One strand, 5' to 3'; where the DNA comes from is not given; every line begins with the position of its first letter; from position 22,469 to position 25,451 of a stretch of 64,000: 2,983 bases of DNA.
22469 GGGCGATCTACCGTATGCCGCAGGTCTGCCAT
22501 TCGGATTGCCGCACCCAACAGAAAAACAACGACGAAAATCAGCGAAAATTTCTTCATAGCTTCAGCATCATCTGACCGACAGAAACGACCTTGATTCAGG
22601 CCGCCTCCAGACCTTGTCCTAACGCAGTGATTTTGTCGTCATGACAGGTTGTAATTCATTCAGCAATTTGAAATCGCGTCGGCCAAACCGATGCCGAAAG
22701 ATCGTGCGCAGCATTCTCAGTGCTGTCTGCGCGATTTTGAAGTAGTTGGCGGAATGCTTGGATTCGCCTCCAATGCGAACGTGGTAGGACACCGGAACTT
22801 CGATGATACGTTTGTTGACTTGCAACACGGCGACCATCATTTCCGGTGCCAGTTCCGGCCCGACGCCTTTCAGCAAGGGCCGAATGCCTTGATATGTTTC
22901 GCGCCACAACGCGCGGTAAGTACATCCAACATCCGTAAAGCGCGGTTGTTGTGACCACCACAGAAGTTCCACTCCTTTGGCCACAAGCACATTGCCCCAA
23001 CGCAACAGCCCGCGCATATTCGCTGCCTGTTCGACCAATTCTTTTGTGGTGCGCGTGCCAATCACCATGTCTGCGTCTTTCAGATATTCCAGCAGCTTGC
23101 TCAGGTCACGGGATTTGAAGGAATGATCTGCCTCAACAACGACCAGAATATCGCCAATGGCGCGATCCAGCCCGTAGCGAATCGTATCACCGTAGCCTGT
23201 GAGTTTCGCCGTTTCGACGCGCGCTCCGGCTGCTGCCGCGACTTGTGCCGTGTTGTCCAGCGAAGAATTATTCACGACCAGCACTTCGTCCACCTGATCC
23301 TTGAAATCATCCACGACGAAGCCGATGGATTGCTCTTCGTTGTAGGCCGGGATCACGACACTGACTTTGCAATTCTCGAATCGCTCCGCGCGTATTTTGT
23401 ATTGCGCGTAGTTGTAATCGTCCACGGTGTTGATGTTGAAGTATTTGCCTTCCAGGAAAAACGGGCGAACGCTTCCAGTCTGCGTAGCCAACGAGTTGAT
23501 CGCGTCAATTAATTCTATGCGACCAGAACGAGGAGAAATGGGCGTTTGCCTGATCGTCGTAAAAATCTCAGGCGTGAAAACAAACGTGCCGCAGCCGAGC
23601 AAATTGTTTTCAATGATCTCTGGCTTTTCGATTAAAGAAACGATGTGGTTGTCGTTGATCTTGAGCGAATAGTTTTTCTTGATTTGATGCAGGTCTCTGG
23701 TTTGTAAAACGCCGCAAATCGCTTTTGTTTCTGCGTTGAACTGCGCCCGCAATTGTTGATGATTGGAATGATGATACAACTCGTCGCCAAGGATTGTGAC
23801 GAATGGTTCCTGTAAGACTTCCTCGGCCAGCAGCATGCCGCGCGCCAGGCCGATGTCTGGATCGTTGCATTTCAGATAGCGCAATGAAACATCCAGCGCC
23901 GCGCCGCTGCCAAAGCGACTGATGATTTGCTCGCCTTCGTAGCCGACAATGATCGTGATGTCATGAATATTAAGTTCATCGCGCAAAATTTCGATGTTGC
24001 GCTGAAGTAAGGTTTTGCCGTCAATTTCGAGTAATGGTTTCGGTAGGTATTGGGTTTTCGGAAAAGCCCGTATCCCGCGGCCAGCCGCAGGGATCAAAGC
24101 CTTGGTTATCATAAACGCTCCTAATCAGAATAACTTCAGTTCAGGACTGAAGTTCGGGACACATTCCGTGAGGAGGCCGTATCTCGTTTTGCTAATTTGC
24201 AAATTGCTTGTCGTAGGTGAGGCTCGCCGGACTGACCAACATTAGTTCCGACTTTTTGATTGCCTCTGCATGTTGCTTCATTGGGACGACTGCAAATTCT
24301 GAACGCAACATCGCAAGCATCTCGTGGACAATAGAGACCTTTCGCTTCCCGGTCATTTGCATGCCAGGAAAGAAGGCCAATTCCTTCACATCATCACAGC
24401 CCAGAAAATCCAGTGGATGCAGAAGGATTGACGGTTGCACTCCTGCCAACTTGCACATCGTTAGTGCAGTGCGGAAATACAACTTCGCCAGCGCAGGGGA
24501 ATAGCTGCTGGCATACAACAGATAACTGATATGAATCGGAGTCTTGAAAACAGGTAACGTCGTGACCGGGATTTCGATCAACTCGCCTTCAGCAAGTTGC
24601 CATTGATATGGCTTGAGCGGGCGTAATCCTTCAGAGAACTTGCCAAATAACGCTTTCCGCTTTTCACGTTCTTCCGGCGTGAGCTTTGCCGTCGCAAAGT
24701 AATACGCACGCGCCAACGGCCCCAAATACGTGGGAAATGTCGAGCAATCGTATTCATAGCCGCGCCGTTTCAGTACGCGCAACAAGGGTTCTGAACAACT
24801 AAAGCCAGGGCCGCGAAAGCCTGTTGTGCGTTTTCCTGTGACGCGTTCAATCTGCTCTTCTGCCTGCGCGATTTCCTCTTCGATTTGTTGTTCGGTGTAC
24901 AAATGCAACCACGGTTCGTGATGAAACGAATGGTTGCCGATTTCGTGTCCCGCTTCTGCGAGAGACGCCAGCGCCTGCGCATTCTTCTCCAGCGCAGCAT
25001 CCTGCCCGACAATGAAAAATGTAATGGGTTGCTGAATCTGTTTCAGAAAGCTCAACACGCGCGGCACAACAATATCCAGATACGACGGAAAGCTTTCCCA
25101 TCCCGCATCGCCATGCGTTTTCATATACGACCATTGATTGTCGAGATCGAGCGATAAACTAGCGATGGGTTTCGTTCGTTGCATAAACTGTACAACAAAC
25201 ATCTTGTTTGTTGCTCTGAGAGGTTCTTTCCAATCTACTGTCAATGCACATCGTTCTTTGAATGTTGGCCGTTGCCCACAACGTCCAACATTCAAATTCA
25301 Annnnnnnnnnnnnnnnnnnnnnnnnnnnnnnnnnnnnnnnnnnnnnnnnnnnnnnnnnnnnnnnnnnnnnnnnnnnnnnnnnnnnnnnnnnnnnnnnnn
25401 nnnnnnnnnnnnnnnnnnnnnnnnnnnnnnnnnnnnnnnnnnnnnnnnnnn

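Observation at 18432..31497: Ten-gene operon that looks like an undescribed Arn-like 'protect-flip-deprotect-transfer' amino-sugar modification system using acetyl instead of formyl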

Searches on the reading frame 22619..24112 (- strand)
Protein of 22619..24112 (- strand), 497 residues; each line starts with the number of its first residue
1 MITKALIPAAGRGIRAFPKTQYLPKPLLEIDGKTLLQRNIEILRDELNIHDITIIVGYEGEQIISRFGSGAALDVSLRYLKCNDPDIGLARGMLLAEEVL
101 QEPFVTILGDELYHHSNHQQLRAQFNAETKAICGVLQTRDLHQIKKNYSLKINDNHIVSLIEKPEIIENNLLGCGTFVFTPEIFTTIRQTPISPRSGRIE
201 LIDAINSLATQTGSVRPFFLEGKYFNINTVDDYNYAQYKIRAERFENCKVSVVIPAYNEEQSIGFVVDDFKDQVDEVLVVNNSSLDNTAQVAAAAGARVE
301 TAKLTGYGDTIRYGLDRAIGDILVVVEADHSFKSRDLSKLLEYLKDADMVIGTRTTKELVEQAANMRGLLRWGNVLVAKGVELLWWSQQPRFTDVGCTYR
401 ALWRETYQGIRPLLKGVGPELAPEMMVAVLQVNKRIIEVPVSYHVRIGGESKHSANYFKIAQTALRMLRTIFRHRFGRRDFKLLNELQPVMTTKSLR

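Call 3: search_protein_families(library=pfam, proteins=[window:22619-24112:-], max_evalue=0.001)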
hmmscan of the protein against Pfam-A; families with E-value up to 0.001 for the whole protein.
window:22619-24112:- (497 aa): 5 families
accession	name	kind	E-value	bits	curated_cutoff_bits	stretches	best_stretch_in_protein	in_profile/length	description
PF00535.33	Glycos_transf_2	-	1.4e-19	71.1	23.3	1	251-360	1-121/168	Glycosyl transferase family 2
PF00483.29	NTP_transferase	-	1.4e-17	64.6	21.2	1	4-240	1-242/245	Nucleotidyl transferase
PF12804.13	NTP_transf_3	-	6.9e-13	49.5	27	1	5-133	1-119/160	MobA-like NTP transferase domain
PF01128.25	IspD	-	4.2e-05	23.8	27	1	5-59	3-54/221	2-C-methyl-D-erythritol 4-phosphate cytidylyltransferase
PF13641.12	Glyco_tranf_2_3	-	0.00024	21.6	27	1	250-357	3-123/230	Glycosyltransferase like family 2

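Call 4: search_protein_families(library=ncbifam, proteins=[window:22619-24112:-], max_evalue=0.001)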
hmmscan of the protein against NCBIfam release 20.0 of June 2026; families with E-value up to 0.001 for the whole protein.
window:22619-24112:- (497 aa): 30 families (the best 25 are shown)
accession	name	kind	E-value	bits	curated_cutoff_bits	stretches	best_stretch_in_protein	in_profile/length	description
NF041313.1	UDPGP_AglF_Halo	equivalog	1.3e-34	119.7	400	1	4-238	2-232/234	UTP--glucose-1-phosphate uridylyltransferase AglF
TIGR03992.1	Arch_glmU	subfamily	1.1e-33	116.7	292.1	1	4-227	2-214/393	bifunctional sugar-1-phosphate nucleotidylyltransferase/acetyltransferase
TIGR04182.1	glyco_TIGR04182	equivalog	1.8e-29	103.1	325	1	249-452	1-200/293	S-layer glycoprotein N-glycosyltransferase AglJ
TIGR01208.1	rmlA_long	equivalog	8.3e-27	94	320.25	1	4-241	1-235/353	glucose-1-phosphate thymidylyltransferase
TIGR01099.1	galU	equivalog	7.2e-21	74.9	326.8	2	88-233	106-258/261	UTP--glucose-1-phosphate uridylyltransferase GalU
NF041173.1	Sug_nt_acttase_Thmprot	equivalog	2.5e-20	72.8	600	1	4-211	2-199/405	bifunctional sugar-1-phosphate nucleotidylyltransferase/acetyltransferase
NF045761.1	NAMPUrTaseMurU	equivalog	8.8e-17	61.7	250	1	4-189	2-183/226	N-acetylmuramate alpha-1-phosphate uridylyltransferase MurU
NF041391.1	DPhHxTase_Halo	equivalog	2.1e-16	59.6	375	1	256-449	3-189/213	dolichyl-phosphate hexose transferase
NF010496.0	PRK13915.1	equivalog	5.5e-16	58.5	262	1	224-341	8-139/307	glucosyl-3-phosphoglycerate synthase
NF058614.1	PPMAGASynPpgS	equivalog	2.9e-15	56.3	370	1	250-442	2-195/226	polyprenyl-phospho-N-acetylgalactosaminyl synthase PpgS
TIGR04283.1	glyco_like_mftF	equivalog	1.5e-12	47.6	182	1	250-352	1-105/221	TIGR04283 family arsenosugar biosynthesis glycosyltransferase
TIGR01207.1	rmlA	equivalog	2.6e-11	43.1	360.65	1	4-215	1-209/286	glucose-1-phosphate thymidylyltransferase RfbA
NF041135.1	IPPtranDIPPsyn_Thcocales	equivalog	3.5e-10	39.4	580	1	4-208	2-189/419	bifunctional L-myo-inositol-1-phosphate cytidylyltransferase/CDP-L-myo-inositol myo-inositolphosphotransferase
NF007516.0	PRK10122.1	equivalog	4.3e-10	39.2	534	1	87-230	108-266/297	UTP--glucose-1-phosphate uridylyltransferase GalF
TIGR01105.1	galF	equivalog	5.3e-09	35.7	659.2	1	129-233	164-269/297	GalU regulator GalF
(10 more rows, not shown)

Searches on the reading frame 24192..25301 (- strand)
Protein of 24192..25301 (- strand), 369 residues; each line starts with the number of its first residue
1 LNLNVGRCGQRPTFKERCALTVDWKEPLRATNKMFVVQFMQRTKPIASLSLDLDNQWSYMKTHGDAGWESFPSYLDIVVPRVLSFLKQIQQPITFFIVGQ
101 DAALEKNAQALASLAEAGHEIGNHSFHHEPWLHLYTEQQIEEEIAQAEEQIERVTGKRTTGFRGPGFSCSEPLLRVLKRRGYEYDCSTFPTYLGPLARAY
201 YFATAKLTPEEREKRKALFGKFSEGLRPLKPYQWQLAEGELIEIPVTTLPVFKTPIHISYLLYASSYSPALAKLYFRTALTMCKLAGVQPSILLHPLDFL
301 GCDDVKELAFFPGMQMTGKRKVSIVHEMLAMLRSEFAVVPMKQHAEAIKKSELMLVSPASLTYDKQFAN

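Call 3: search_protein_families(library=pfam, proteins=[window:24192-25301:-], max_evalue=0.001)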
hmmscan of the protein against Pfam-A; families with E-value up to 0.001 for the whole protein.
window:24192-25301:- (369 aa): 2 families
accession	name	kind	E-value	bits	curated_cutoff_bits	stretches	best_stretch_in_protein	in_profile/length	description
PF01522.26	Polysacc_deac_1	-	2.1e-21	76.6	23.1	1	78-184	20-123/124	Polysaccharide deacetylase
PF03065.20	Glyco_hydro_57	-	0.00032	20.5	21.2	1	123-185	107-169/291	Glycosyl hydrolase family 57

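Call 4: search_protein_families(library=ncbifam, proteins=[window:24192-25301:-], max_evalue=0.001)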
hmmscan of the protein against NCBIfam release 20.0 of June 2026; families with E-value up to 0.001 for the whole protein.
window:24192-25301:- (369 aa): 10 families
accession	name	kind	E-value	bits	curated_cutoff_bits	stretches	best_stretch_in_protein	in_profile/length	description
TIGR03006.1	pepcterm_polyde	equivalog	3.5e-19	69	276.2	1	63-259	20-189/272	XrtA system polysaccharide deacetylase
TIGR02764.1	spore_ybaN_pdaB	equivalog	1.1e-14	54.7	237.4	1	78-183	20-122/191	polysaccharide deacetylase family sporulation protein PdaB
TIGR02884.1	spore_pdaA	equivalog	2.3e-13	50.4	298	1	79-183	52-154/224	delta-lactam-biosynthetic de-N-acetylase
TIGR02873.1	spore_ylxY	hypoth_equivalog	2.9e-11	43.1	391.5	1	78-170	99-188/268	probable sporulation protein, polysaccharide deacetylase family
NF045821.1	PgAcgDacpgdA1_Bac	equivalog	1e-09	37.7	400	1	78-166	102-187/282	peptidoglycan-N-acetylglucosamine deacetylase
TIGR04243.1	nodulat_NodB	equivalog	1.4e-09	37.8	240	1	77-160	15-95/197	chitooligosaccharide deacetylase NodB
TIGR03212.1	uraD_N-term-dom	equivalog_domain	2.8e-09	36.4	424.6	1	81-190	81-186/297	allantoinase PuuE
NF045820.1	PgAcgDacpgdA_Strep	equivalog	2.2e-06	26.8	800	1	79-165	283-366/463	peptidoglycan-N-acetylglucosamine deacetylase PgdA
NF011923.2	PRK15394.1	equivalog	1.4e-05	24.5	382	1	106-186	88-171/294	4-deoxy-4-formamido-L-arabinose-phosphoundecaprenol deformylase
NF045822.1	PgAcgDacpgdA2_Bac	equivalog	2.1e-05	24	400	1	82-165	87-167/274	peptidoglycan-N-acetylglucosamine deacetylase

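Call 37: search_solved_structures(query=window:24192-25301:-, max_evalue=0.001)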
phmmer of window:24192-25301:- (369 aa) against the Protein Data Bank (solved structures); distinct sequences matched with E-value up to 0.001: 27.
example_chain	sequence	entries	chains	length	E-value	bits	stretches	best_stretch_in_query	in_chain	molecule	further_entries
1ny1_A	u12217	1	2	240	9.4e-13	51.4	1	75-183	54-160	Probable polysaccharide deacetylase pdaA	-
1w1a_1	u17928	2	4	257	1.1e-12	51.1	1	75-183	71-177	PROBABLE POLYSACCHARIDE DEACETYLASE PDAA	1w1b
3qbu_A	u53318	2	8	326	1.1e-12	51.1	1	76-190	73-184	Putative uncharacterized protein | peptidoglycan deacetylase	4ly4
1w17_A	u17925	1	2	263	1.2e-12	51.1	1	75-183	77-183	PROBABLE POLYSACCHARIDE DEACETYLASE PDAA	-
3rxz_A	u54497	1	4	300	1.8e-10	43.8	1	71-187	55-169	Polysaccharide deacetylase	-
2j13_A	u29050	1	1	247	3.6e-10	42.9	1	79-182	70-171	POLYSACCHARIDE DEACETYLASE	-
7bly_A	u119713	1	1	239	1.4e-08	37.6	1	78-186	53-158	Aspergillus niger contig An12c0130, genomic contig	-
7y51_A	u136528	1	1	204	6.6e-08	35.4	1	77-178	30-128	Predicted xylanase/chitin deacetylase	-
7fbw_A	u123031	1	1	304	1.6e-07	34.2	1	77-178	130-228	Predicted xylanase/chitin deacetylase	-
6hm9_A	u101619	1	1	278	2.7e-07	33.4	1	78-176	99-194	Putative polysaccharide deacetylase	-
5lfz_A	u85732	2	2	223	2.8e-07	33.3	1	81-165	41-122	ArCE4A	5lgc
5o6y_A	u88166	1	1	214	3.2e-07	33.2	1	79-166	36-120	Peptidoglycan N-acetylglucosamine deacetylase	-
2c71_A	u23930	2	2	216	7.5e-07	31.9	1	77-173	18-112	GLYCOSIDE HYDROLASE, FAMILY 11:CLOSTRIDIUM CELLULOSOME ENZYME, DOCKERIN TYPE I:POLYSACCHAR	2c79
5o6y_B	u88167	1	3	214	7.7e-07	31.9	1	79-159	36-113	Peptidoglycan N-acetylglucosamine deacetylase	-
4l1g_A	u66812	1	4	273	1.2e-06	31.3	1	79-158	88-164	Peptidoglycan N-acetylglucosamine deacetylase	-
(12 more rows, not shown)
